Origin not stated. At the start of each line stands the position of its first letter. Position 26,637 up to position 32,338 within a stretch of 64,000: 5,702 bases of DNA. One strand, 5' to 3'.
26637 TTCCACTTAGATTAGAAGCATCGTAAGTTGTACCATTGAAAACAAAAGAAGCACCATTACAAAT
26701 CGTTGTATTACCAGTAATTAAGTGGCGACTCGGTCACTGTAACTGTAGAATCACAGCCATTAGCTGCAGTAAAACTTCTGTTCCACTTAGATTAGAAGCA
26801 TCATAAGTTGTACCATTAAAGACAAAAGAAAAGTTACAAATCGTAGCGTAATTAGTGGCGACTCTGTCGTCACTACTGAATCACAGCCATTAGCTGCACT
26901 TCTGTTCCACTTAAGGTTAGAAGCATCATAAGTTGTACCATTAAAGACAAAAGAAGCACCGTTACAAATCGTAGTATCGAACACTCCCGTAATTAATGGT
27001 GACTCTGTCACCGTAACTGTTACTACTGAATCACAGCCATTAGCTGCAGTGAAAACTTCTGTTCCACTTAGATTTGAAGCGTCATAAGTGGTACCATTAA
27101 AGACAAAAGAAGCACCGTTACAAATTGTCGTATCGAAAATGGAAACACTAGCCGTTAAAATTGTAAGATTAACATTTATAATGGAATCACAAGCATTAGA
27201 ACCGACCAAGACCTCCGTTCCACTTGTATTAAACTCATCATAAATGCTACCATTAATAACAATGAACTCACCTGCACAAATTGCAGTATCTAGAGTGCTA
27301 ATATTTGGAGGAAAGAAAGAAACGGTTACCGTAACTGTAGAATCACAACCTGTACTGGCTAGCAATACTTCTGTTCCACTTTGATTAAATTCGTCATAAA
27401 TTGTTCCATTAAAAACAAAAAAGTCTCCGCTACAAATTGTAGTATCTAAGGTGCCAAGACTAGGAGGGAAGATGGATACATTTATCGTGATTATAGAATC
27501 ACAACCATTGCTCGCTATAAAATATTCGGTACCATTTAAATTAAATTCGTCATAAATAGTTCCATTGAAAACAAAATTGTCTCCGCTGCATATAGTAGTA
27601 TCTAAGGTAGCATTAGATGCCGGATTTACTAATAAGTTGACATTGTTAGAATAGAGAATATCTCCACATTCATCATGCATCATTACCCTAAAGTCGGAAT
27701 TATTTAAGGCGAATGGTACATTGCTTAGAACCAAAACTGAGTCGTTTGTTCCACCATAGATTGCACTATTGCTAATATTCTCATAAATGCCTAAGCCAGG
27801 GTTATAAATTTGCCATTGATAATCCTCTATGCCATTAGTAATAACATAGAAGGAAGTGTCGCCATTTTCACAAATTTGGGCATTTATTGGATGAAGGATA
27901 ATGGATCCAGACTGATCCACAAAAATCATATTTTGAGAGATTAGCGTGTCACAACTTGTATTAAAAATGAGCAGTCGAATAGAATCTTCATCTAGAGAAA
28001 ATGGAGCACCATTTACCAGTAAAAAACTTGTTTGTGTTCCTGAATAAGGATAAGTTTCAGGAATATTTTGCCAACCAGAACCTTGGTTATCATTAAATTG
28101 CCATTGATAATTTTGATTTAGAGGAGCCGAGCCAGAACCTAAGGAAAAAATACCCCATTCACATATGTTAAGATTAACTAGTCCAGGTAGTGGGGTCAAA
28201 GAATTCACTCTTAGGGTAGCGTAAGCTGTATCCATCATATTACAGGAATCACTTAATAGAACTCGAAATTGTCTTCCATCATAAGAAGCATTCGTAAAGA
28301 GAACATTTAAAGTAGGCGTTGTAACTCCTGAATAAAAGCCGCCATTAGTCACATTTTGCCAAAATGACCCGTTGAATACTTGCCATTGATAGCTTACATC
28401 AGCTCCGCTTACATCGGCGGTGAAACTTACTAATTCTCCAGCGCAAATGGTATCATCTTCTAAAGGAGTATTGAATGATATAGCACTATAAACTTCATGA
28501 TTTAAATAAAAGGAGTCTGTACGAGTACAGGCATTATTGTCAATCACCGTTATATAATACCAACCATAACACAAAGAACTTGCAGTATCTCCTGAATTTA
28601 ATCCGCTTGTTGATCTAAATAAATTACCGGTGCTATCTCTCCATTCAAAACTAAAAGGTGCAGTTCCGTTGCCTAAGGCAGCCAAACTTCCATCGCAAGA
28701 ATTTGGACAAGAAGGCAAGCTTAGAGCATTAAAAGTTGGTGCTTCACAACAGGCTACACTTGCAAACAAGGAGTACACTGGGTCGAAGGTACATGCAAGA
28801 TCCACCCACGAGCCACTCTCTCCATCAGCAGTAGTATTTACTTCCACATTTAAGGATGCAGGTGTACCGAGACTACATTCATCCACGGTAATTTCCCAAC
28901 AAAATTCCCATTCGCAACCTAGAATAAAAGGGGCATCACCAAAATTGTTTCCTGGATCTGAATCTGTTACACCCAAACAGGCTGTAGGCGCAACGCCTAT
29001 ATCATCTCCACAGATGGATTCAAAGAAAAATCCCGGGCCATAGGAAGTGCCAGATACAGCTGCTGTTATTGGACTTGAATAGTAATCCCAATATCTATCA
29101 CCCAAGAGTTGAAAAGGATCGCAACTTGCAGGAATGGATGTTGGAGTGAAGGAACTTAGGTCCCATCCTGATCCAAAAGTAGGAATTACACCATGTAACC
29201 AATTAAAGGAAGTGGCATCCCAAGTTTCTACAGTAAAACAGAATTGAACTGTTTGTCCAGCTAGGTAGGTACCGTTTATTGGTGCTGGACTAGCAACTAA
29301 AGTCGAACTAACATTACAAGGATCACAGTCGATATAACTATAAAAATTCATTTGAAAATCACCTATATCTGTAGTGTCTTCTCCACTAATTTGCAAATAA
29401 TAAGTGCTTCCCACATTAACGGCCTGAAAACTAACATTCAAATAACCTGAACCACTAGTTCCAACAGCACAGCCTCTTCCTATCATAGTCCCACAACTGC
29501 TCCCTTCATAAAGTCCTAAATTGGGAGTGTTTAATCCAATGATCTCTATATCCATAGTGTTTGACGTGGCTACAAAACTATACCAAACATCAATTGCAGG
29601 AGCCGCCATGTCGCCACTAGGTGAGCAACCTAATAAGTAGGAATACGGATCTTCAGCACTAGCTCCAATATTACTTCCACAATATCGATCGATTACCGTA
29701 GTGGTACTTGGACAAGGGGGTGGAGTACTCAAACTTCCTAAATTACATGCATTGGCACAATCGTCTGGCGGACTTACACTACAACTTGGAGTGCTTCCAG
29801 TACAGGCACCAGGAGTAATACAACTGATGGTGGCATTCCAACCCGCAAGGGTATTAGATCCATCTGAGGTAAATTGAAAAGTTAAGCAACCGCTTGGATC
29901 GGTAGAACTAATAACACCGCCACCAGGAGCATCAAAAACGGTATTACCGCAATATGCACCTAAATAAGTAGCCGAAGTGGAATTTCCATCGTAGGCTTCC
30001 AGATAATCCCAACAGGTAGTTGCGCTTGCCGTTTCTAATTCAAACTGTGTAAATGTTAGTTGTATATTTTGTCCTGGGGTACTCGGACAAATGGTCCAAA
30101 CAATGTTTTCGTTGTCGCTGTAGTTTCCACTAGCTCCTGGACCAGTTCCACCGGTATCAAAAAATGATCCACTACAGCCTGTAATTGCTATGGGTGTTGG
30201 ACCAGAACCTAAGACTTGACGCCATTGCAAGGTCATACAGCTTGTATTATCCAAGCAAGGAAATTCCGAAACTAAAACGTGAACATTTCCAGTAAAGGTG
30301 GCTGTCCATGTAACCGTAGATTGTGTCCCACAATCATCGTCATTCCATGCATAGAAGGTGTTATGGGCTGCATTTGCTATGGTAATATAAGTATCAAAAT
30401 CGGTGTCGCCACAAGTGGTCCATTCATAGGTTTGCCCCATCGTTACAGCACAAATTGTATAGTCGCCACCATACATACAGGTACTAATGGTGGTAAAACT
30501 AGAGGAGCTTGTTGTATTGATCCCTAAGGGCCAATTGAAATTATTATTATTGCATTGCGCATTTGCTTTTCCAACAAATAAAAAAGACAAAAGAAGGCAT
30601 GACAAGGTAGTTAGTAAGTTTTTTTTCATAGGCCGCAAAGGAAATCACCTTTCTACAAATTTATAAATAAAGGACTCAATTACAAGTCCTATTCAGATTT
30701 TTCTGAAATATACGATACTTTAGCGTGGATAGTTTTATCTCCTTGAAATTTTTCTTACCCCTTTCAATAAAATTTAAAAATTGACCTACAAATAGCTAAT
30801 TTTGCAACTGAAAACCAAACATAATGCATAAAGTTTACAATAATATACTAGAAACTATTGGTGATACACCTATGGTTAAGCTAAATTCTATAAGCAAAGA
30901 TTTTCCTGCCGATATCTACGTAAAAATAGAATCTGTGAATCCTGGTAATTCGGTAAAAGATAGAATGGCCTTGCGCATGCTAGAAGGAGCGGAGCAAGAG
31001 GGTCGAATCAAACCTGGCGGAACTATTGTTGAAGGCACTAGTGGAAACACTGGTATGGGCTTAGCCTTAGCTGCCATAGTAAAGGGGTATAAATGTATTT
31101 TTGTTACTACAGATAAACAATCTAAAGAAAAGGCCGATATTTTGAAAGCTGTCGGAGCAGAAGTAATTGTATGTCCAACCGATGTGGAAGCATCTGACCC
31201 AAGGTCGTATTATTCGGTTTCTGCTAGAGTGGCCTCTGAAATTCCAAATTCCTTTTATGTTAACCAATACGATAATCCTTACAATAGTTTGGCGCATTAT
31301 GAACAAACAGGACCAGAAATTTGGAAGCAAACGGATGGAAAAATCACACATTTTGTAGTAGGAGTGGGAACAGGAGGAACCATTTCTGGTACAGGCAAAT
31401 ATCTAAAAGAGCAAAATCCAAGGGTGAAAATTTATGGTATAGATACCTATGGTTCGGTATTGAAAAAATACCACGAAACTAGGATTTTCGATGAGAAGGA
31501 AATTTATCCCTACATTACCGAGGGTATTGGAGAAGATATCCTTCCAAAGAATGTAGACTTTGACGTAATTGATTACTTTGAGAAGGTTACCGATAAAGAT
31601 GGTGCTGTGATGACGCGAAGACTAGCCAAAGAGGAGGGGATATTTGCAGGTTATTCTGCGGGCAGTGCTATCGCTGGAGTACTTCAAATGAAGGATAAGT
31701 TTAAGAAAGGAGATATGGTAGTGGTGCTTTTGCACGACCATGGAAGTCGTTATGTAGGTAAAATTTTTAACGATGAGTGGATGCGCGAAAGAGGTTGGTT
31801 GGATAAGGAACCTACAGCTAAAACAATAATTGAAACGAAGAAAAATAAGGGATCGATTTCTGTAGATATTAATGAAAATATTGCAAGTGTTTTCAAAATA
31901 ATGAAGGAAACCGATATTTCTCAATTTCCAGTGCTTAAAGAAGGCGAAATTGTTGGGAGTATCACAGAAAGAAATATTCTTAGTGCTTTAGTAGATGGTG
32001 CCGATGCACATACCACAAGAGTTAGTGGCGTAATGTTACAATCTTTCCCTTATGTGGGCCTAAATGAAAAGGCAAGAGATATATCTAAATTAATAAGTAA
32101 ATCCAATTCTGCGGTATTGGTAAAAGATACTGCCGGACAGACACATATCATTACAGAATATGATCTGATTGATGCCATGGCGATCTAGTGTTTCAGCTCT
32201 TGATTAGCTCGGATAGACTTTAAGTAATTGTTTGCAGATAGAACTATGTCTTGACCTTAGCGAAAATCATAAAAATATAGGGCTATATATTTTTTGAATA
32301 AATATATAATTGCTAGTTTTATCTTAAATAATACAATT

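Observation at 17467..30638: One ~13.2 kb T9SS adhesin gene shattered into five ORFs, with every break inside a tandem-repeat array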

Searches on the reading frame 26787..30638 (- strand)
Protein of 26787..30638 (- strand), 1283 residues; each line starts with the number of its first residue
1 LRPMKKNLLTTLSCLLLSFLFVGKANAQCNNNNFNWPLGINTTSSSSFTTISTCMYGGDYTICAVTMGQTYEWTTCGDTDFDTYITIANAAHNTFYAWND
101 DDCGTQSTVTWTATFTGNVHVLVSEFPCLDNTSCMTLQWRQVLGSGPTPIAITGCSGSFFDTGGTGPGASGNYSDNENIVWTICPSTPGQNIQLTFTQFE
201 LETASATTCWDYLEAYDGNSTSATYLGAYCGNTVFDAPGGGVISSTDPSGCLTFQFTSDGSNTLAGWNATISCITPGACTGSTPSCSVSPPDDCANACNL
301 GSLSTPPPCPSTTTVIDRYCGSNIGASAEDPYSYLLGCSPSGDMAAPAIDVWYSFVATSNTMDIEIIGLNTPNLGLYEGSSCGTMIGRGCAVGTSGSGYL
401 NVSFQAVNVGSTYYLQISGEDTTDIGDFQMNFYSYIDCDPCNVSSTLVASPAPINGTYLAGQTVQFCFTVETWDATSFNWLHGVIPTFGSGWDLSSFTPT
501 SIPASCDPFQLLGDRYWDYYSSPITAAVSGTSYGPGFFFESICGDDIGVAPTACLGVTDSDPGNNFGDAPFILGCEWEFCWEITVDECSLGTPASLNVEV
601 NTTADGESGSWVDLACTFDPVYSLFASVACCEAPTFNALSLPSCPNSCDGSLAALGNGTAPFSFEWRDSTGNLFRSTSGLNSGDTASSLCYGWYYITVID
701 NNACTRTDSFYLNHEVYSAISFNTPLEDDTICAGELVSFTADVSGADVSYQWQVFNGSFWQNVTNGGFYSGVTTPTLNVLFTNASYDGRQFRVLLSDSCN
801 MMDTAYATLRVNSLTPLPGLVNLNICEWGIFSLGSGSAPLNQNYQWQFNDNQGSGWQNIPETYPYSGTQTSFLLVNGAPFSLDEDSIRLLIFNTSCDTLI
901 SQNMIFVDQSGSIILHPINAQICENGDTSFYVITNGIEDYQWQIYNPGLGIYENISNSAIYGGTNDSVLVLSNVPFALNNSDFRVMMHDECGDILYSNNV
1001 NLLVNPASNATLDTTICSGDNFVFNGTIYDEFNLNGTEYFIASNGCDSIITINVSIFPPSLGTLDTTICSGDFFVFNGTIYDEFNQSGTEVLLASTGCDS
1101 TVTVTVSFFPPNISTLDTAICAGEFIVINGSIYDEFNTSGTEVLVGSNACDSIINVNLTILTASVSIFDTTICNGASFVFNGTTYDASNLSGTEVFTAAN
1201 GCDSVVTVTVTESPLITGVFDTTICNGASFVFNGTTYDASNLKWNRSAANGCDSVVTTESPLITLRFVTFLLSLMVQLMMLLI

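Call 6: search_protein_families(library=pfam, proteins=[window:26787-30638:-], max_evalue=0.01)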
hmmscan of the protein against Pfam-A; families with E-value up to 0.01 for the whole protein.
window:26787-30638:- (1283 aa): 1 family
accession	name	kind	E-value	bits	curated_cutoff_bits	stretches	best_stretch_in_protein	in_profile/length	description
PF00431.26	CUB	-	2.9e-12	47.3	21.4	1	171-270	19-109/110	CUB domain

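Call 7: search_protein_families(library=ncbifam, proteins=[window:26787-30638:-], max_evalue=0.01)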
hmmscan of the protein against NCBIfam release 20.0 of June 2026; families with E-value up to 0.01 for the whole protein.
window:26787-30638:- (1283 aa): 0 families

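Call 68: search_solved_structures(query=window:26787-30629:-, max_evalue=0.01)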
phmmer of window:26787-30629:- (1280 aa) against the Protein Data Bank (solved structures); distinct sequences matched with E-value up to 0.01: 10.
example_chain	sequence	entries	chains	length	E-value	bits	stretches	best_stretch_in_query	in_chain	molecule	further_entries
6fzv_D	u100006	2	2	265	9.2e-11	43.5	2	163-230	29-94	Procollagen C-endopeptidase enhancer 1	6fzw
2qqk_A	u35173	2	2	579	4e-10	41.4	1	162-267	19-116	Neuropilin-2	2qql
7m22_N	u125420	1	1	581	4e-10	41.4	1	162-267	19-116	Neuropilin-2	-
8ivw_A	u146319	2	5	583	4.2e-10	41.3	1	162-267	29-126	Neuropilin-2 | aNRP2-14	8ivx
7t4s_F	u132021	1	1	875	9.1e-10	40.2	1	158-268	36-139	Neuropilin-2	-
6gh8_A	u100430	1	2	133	1.2e-08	36.5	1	161-274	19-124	Neuropilin-2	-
2wno_A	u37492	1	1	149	5.8e-08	34.2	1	152-275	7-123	TUMOR NECROSIS FACTOR-INDUCIBLE GENE 6 PROTEIN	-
4gz9_A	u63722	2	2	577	1.3e-05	26.5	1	162-264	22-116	Neuropilin-1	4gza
7m0r_E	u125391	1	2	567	1.3e-05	26.5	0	162-259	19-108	Neuropilin-1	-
7f56_E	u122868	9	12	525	0.0035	18.4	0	152-229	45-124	Neuropilin and tolloid-like protein 2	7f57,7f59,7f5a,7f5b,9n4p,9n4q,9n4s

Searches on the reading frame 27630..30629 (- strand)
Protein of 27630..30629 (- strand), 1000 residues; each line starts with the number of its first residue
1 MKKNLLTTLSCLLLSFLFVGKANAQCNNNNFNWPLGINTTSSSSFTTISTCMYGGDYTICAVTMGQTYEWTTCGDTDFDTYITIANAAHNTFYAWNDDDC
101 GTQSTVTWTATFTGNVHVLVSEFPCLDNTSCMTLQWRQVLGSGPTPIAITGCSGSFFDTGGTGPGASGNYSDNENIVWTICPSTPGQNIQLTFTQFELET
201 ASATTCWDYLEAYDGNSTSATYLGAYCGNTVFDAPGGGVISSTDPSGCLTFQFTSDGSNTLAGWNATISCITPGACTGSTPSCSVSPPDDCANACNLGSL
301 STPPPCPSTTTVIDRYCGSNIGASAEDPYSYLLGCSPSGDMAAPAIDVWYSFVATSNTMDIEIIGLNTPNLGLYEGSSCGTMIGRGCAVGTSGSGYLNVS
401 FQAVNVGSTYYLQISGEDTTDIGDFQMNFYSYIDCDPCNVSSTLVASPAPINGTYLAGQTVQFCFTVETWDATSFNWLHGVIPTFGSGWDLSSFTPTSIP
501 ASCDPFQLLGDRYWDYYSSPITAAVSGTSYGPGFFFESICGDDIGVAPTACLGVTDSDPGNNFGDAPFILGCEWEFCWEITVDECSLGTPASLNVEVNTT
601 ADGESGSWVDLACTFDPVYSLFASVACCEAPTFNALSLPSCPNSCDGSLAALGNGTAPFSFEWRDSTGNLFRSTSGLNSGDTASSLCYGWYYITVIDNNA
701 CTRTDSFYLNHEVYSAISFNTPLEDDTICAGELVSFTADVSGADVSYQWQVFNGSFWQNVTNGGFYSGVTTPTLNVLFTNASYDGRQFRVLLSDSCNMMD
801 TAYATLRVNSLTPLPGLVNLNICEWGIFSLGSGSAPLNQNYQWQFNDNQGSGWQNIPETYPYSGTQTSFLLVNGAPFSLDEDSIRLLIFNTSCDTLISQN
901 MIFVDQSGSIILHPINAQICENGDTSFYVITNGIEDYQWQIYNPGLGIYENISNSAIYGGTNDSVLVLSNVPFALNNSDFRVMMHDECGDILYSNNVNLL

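Call 16: find_homologous_proteins(query=window:27630-30629:-)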
Query window:27630-30629:- (1000 aa): 201 proteins with E <= 0.001 among 8000 candidates; the best 120 are listed.
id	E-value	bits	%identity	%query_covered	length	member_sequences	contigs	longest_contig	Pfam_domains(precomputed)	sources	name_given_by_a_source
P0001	0.0e+0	2327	100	100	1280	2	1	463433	PF00431.27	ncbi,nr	ncbi:MAG: hypothetical protein H6579_02930 [Chitinophagales bacterium]|nr:hypothetical protein [Chit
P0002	2.7e-257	875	47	60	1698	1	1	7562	PF00431.27,PF02494.23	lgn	-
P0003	2.6e-222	759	50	73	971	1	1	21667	PF00431.27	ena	-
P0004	7.5e-114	400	38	64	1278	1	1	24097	PF23623.2,PF00431.27,PF13573.13,PF06832.19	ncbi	ncbi:MAG: CUB domain-containing protein, partial [Bacteroidota bacterium]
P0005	8.4e-114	400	42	48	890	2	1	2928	PF00431.27,PF18962.8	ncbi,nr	ncbi:MAG TPA: T9SS type A sorting domain-containing protein, partial [Bacteroidetes bacterium]|nr:T9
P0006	1.1e-110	389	44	45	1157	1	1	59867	PF13585.13,PF23759.2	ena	-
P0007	1.0e-108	383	40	61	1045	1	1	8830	PF23623.2,PF00431.27,PF13573.13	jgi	-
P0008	2.7e-104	368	45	41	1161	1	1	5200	PF13573.13,PF23585.2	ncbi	ncbi:MAG: hypothetical protein ABII90_14615, partial [Bacteroidota bacterium]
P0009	3.5e-102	361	36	59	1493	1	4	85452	PF13573.13,PF13585.13,PF18962.8,PF08308.18,PF06832.19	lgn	-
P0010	7.6e-102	360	48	13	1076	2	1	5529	PF23237.2,PF00431.27,PF18962.8,PF23062.2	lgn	-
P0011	8.7e-99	350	36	55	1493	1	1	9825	PF13573.13,PF13585.13,PF18962.8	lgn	-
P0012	5.1e-98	348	38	55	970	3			PF13573.13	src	-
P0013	5.3e-97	344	35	51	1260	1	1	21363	PF13573.13,PF17210.10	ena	-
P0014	3.5e-96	342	42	13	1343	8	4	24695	PF00431.27,PF00801.27,PF18962.8,PF00041.28,PF18911.7,PF16656.12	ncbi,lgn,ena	-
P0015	3.2e-95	338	39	48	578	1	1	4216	PF00431.27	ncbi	ncbi:MAG: CUB domain-containing protein, partial [Bacteroidota bacterium]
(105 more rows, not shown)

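Call 18: find_encoding_contigs(protein=P0001, flank=10000, max_places=3)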
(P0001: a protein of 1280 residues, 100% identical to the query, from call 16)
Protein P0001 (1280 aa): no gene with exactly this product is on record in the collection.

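Call 19: find_encoding_contigs(protein=P0003, flank=10000, max_places=3)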
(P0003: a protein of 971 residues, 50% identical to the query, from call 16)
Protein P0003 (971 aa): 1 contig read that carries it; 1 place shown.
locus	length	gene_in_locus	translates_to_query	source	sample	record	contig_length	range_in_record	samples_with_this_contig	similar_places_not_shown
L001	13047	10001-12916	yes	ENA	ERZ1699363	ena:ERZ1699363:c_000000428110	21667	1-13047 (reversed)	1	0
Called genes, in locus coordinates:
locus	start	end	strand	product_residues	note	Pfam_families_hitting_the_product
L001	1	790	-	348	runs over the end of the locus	PF00149:Metallophos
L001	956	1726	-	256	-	-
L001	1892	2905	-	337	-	PF01565:FAD_binding_4, PF02873:MurB_C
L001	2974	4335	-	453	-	PF00291:PALP, PF00571:CBS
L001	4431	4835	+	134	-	PF12869:tRNA_anti-like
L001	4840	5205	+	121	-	-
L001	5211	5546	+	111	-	-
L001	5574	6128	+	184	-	PF04264:YceI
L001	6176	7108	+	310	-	PF19089:DUF5777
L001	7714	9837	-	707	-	PF18962:Por_Secre_tail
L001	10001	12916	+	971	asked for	PF00431:CUB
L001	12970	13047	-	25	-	?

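Call 20: find_encoding_contigs(protein=P0002, flank=10000, max_places=3)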
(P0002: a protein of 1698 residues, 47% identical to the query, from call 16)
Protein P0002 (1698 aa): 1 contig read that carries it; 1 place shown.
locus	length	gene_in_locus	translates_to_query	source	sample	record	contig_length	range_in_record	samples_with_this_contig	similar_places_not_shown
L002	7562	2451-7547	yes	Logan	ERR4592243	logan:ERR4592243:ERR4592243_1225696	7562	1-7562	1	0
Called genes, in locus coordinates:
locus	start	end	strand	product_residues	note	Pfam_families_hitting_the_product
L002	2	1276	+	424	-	?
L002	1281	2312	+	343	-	PF11751:PorP_SprF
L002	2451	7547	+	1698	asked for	PF00431:CUB, PF02494:HYR (faint)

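Call 22: find_encoding_contigs(protein=P0125, flank=10000, max_places=3)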
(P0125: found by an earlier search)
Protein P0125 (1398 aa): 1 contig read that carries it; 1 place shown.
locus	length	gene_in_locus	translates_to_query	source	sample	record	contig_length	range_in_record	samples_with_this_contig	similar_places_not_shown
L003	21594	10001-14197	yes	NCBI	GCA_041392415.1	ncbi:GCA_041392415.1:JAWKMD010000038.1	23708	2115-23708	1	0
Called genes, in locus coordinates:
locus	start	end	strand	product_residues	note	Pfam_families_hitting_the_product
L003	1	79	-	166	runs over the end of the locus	PF00571:CBS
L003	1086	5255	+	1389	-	PF00431:CUB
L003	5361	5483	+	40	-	-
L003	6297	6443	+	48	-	-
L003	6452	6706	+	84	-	-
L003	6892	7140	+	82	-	-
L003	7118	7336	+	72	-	-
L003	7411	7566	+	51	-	-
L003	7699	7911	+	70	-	-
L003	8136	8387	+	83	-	-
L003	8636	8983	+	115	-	-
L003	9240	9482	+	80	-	-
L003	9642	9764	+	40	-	-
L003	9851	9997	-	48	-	-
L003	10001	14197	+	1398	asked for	PF14323:GxGYxYP_C (faint), PF13585:CHU_C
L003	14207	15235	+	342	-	PF11751:PorP_SprF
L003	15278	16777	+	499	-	PF13585:CHU_C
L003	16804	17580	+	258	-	PF01553:Acyltransferase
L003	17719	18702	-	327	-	PF00535:Glycos_transf_2, PF13641:Glyco_tranf_2_3 (weak)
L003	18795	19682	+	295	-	-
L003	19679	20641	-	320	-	PF08557:Lipid_DES, PF00487:FA_desaturase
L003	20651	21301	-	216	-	PF02463:SMC_N (weak), PF00005:ABC_tran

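Call 45: find_related_loci(query=window:27630-30629:-, collection=genome_contigs, flank=10000)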
Query window:27630-30629:- (1000 aa) in genome_contigs; peptide patterns used: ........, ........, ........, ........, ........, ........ (x = any residue, [..] = any of these).
13 stretches matched a pattern; 1 encode a relative of the query (tblastn E <= 1e-3); 1 distinct loci.
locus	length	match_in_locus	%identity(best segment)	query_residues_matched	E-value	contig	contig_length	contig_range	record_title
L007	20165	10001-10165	37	639-699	1e-4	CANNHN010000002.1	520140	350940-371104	MAG: Bacteroidetes bacterium isolate ZH-Jul18-109 genome assembly, contig: ZH-Jul18-C2, whole genome shotgun sequence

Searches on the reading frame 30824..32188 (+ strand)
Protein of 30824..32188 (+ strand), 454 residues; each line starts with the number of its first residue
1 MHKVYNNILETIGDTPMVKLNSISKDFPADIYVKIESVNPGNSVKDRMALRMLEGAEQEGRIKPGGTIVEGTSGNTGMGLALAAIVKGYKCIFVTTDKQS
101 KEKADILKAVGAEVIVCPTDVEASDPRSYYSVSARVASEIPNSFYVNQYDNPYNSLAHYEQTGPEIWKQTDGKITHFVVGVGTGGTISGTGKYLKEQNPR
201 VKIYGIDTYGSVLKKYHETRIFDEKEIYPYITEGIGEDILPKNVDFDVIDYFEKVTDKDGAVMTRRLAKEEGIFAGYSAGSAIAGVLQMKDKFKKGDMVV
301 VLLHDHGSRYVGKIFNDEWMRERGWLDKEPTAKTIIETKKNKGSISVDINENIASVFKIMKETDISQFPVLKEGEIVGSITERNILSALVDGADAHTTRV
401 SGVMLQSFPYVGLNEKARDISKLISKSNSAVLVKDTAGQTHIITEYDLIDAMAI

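Call 42: search_protein_families(library=pfam, proteins=[window:30824-32188:+], max_evalue=0.001)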
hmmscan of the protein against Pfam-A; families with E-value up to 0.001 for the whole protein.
window:30824-32188:+ (454 aa): 2 families
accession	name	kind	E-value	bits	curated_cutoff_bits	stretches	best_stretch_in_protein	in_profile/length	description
PF00291.31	PALP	-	1.9e-78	264.2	35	1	9-303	2-293/295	Pyridoxal-phosphate dependent enzyme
PF00571.33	CBS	-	2.2e-13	50.7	24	1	345-390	10-56/57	CBS domain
